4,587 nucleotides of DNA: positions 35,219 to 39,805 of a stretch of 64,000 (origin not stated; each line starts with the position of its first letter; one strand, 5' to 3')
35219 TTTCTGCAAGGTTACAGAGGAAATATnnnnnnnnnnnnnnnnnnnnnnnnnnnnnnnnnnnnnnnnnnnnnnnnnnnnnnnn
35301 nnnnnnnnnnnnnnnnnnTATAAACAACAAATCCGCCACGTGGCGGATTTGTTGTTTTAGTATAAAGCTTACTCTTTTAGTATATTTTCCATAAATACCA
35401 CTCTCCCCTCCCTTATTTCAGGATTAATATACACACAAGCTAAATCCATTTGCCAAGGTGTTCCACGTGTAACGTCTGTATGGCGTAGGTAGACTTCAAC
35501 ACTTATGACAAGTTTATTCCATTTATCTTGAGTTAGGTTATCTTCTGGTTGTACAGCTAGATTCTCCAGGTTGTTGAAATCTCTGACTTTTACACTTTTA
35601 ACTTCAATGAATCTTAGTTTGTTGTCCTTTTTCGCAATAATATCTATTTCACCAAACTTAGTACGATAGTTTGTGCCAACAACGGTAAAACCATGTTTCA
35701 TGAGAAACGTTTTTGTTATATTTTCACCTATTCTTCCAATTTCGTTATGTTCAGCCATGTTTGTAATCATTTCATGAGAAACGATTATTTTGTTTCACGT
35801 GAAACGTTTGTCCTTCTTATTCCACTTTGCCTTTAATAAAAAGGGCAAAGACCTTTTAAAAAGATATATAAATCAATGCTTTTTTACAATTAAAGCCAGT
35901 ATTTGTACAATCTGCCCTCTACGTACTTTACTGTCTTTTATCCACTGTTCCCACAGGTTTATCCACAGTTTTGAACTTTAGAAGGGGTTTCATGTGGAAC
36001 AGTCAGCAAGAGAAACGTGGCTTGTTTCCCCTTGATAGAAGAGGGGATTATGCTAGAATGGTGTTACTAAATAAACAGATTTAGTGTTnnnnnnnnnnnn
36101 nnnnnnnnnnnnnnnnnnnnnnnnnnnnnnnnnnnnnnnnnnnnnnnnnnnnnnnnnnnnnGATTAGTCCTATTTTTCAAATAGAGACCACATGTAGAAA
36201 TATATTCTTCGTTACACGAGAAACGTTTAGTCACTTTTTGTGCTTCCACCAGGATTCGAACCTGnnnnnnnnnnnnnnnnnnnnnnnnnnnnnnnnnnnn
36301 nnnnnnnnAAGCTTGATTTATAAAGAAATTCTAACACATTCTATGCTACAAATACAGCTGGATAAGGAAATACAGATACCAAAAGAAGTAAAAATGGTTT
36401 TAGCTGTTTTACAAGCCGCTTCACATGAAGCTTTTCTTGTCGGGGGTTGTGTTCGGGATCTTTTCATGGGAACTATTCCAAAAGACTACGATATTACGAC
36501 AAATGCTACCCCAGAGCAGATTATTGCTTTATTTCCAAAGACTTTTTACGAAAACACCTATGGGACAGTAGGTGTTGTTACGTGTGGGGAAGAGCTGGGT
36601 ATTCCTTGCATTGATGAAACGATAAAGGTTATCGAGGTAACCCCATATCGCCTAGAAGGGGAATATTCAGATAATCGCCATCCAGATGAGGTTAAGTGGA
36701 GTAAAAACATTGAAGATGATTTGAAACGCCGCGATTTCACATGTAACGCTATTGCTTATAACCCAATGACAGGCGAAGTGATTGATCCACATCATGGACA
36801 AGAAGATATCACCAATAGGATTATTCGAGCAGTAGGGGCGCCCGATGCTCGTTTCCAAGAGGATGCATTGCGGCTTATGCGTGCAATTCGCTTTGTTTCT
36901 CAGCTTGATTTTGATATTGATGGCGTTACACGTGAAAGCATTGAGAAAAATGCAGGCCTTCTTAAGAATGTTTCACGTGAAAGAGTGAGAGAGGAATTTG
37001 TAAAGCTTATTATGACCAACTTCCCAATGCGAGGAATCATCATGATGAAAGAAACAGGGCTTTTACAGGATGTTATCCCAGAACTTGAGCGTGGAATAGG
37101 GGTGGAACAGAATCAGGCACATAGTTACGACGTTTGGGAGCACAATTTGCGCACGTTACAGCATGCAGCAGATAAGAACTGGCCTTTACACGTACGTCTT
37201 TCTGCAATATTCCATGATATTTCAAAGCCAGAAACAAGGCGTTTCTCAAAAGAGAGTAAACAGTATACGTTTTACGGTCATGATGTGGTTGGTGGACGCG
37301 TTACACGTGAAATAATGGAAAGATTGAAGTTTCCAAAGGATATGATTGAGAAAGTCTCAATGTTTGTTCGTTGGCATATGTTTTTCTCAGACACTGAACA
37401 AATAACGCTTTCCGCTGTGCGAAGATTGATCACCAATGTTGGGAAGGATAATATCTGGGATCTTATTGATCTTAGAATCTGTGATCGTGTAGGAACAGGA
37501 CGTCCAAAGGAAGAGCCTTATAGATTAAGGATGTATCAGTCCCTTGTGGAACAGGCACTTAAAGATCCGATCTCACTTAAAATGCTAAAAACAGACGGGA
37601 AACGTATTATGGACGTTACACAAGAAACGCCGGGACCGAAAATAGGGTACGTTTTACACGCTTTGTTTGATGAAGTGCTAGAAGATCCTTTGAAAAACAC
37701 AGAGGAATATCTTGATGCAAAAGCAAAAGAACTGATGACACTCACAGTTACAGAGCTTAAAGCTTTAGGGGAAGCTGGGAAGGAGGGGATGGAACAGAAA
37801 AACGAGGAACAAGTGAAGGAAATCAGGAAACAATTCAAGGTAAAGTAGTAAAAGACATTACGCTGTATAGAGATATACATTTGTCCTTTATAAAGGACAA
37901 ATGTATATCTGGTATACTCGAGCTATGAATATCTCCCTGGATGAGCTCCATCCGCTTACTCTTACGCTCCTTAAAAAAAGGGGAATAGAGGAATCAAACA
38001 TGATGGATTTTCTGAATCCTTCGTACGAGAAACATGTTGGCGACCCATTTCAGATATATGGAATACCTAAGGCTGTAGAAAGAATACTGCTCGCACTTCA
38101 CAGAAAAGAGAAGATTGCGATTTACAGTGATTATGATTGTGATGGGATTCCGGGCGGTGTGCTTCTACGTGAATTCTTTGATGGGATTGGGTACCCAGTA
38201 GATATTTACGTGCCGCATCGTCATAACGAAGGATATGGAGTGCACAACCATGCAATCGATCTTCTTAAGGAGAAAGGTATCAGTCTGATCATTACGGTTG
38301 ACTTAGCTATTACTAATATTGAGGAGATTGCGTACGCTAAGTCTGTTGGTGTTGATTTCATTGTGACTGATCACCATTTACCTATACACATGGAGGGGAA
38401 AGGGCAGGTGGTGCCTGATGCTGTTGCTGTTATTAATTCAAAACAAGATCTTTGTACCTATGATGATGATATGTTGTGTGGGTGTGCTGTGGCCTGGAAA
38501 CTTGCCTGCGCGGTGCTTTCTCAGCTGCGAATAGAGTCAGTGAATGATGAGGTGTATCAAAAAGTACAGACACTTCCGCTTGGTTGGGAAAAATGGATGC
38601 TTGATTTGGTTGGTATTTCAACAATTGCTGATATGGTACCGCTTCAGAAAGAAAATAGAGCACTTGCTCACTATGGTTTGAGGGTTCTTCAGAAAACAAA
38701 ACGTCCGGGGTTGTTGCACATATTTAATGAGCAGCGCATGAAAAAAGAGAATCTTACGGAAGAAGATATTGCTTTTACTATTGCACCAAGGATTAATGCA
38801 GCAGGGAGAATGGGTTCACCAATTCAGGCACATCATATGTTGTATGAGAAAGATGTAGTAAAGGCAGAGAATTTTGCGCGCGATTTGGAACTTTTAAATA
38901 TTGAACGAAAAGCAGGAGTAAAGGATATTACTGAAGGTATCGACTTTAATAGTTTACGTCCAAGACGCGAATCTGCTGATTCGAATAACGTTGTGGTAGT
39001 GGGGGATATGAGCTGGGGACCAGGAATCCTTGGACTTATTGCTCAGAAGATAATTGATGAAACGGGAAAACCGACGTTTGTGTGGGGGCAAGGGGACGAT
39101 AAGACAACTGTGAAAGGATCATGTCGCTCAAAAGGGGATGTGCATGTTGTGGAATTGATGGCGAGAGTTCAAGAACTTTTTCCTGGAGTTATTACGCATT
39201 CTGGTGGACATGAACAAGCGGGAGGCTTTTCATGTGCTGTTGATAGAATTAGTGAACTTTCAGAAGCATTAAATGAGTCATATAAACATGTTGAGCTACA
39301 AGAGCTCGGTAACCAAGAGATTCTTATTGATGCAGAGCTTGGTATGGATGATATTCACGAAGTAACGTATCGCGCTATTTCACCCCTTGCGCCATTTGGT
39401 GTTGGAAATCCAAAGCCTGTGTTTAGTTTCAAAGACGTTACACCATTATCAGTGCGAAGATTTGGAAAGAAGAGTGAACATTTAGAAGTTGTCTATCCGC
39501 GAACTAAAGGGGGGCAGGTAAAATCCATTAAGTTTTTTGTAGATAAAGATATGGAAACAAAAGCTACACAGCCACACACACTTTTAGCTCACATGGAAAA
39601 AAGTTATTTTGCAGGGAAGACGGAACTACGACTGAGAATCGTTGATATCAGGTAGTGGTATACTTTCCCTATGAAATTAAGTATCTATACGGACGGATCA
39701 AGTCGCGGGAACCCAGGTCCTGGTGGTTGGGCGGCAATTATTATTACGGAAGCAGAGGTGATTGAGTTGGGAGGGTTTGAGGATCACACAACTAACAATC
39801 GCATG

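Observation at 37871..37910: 40-bp perfect palindrome at the recJ start, and a recurring AAGGACA inverted-repeat motif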

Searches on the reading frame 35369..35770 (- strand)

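Call 11: search_protein_families(library=pfam, proteins=[window:35369-35770:-])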
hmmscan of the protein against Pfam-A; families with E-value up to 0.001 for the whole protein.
window:35369-35770:- (133 aa): 3 families
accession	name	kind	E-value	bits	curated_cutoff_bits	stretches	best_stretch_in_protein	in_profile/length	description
PF02021.23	UPF0102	-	7.5e-16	58.7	23.6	1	15-100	1-72/80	Uncharacterised protein family UPF0102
PF01939.22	NucS_C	-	7.5e-05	23.1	24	0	20-61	12-54/124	Endonuclease NucS C-terminal domain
PF08378.17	NERD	-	0.00039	21.4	22.1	1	12-67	2-64/111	Nuclease-related domain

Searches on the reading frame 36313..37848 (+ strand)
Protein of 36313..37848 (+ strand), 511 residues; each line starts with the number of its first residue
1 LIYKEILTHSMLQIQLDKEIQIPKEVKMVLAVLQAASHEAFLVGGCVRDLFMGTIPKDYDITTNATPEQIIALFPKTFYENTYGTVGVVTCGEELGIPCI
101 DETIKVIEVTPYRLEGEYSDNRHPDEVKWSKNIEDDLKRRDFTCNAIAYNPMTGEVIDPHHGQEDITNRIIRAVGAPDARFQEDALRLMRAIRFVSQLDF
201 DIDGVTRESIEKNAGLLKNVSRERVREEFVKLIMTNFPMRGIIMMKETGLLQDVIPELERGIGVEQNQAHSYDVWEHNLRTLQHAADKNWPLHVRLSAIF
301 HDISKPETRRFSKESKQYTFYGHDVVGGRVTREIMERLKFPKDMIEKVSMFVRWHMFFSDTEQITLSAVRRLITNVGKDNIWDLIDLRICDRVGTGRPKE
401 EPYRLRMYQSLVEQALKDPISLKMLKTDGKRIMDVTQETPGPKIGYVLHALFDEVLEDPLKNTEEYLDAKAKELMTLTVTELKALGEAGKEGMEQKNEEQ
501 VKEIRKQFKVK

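Call 11: search_protein_families(library=pfam, proteins=[window:36313-37848:+])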
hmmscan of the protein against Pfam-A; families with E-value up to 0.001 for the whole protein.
window:36313-37848:+ (511 aa): 4 families
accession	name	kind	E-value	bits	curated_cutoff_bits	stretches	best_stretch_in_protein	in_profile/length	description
PF01743.26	PolyA_pol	-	7.3e-35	120.5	23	1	40-172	1-126/126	Poly A polymerase head domain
PF12627.12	PolyA_pol_RNAbd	-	4.8e-19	68.3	22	1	199-259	1-61/64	Probable RNA and SrmB- binding site of polymerase A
PF01966.28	HD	-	1.1e-07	32.6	22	1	274-368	1-104/116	HD domain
PF13735.12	tRNA_NucTran2_2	-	4.3e-06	27.2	27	1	332-468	25-146/149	tRNA nucleotidyltransferase domain 2 putative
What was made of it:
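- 36313..37848 (+): cca (CCA-adding enzyme). The palindrome's conserved neighbour is the 3' end of this gene. Pfam PolyA_pol, PolyA_pol_RNAbd and HD (call 11).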

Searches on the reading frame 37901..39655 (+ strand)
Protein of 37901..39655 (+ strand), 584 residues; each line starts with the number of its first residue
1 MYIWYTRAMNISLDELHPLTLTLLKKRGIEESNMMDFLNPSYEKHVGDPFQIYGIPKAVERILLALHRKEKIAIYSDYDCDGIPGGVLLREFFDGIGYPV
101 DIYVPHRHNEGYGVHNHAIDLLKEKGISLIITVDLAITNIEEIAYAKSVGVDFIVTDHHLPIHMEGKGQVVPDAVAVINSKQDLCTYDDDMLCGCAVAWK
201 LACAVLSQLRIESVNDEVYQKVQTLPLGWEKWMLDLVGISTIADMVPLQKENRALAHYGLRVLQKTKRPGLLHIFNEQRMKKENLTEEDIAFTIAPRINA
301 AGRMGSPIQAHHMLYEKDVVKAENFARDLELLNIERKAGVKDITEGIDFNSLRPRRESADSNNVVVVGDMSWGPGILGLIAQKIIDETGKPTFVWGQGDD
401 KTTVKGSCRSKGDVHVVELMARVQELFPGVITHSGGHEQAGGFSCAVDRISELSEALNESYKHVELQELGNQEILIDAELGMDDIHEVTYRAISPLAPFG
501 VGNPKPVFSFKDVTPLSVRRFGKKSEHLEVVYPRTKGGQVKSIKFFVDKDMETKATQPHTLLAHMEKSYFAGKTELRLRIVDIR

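Call 11: search_protein_families(library=pfam, proteins=[window:37901-39655:+])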
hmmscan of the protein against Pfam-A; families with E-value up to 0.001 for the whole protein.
window:37901-39655:+ (584 aa): 3 families
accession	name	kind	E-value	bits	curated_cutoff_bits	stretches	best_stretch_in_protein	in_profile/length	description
PF17768.7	RecJ_OB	-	8.9e-18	64.8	27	1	476-582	1-107/107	RecJ OB domain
PF01368.27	DHH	-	1.7e-16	61.1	28.1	1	71-207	1-104/125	DHH family, N-terminal domain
PF02272.25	DHHA1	-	2.3e-12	47.7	25.9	1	364-460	4-99/102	DHHA1 domain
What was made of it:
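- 37925..39655 (+): recJ with its corrected start (leaderless or nearly so). Pfam DHH, DHHA1 and RecJ_OB (call 11).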

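Call 14: find_related_loci(query=window:37925-39655:+, collection=genome_contigs, flank=4000)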
Query window:37925-39655:+ (576 aa) in genome_contigs; peptide patterns used: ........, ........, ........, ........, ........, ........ (x = any residue, [..] = any of these).
42 stretches matched a pattern; 29 encode a relative of the query (tblastn E <= 1e-3); 27 distinct loci.
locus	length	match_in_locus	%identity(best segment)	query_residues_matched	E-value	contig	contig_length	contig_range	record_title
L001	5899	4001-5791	70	5-576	0e+0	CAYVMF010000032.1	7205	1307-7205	MAG TPA_asm: uncultured Candidatus Saccharibacteria bacterium isolate SRP286056_co2_561 genome assembly, contig: NODE_17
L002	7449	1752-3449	75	1-576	0e+0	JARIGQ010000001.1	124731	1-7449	MAG: Candidatus Nomurabacteria bacterium isolate CullarsAll.DT.22 k141_285603, whole genome shotgun sequence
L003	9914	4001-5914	66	1-576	0e+0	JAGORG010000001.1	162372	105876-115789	MAG: Candidatus Paceibacterota bacterium isolate Gw_Eff_bin_248 Gw_Eff_79_length_162372_cov_13.240605, whole genome shot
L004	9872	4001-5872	67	1-575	0e+0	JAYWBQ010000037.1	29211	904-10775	MAG: Candidatus Paceibacterota bacterium isolate GL93_UP_metabat_156 GL93_UP_metabat_156_36, whole genome shotgun sequen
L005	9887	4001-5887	62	1-576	0e+0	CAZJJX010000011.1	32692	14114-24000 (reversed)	MAG TPA_asm: uncultured Candidatus Saccharibacteria bacterium isolate SRP278252_co2_95 genome assembly, contig: NODE_264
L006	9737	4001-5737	69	3-575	0e+0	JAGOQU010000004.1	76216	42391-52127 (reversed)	MAG: Candidatus Paceibacterota bacterium isolate Gw_Eff_bin_22 Gw_Eff_438_length_76216_cov_10.236591, whole genome shotg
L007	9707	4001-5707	96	1-575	0e+0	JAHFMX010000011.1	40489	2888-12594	MAG: bacterium isolate nzgw467 NODE_864_length_40490_cov_19.826030, whole genome shotgun sequence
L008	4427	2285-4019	72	5-576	0e+0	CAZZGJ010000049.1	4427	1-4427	MAG TPA_asm: uncultured Candidatus Saccharibacteria bacterium isolate SRP285395_co2_353 genome assembly, contig: NODE_31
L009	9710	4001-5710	78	1-576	0e+0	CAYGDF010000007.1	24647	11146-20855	MAG TPA_asm: uncultured Candidatus Saccharibacteria bacterium isolate ERP113451_co1_291 genome assembly, contig: NODE_22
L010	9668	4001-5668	43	4-575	1e-142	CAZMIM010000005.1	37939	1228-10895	MAG TPA_asm: uncultured Candidatus Saccharibacteria bacterium isolate SRP334346_co1_199 genome assembly, contig: NODE_11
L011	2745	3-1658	40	34-575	9e-141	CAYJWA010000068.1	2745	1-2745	MAG TPA_asm: uncultured Candidatus Saccharibacteria bacterium isolate ERP125453_co1_235 genome assembly, contig: NODE_55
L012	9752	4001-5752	39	5-575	3e-133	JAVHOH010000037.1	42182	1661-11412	MAG: Candidatus Paceibacterota bacterium isolate WB02no19_35_22 NODE_230_length_42182_cov_13.003442, whole genome shotgu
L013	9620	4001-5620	40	14-575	2e-129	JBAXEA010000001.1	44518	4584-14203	MAG: bacterium isolate ELA233 MAG233_1, whole genome shotgun sequence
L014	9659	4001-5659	41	11-575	4e-128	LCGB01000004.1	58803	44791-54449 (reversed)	MAG: Candidatus Nomurabacteria bacterium GW2011_GWB1_43_19 UV85_C0004, whole genome shotgun sequence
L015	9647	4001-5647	41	5-575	3e-128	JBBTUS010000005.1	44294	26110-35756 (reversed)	MAG: Patescibacteria group bacterium isolate H41-bin087_1 H41_bin087_1_000000000005, whole genome shotgun sequence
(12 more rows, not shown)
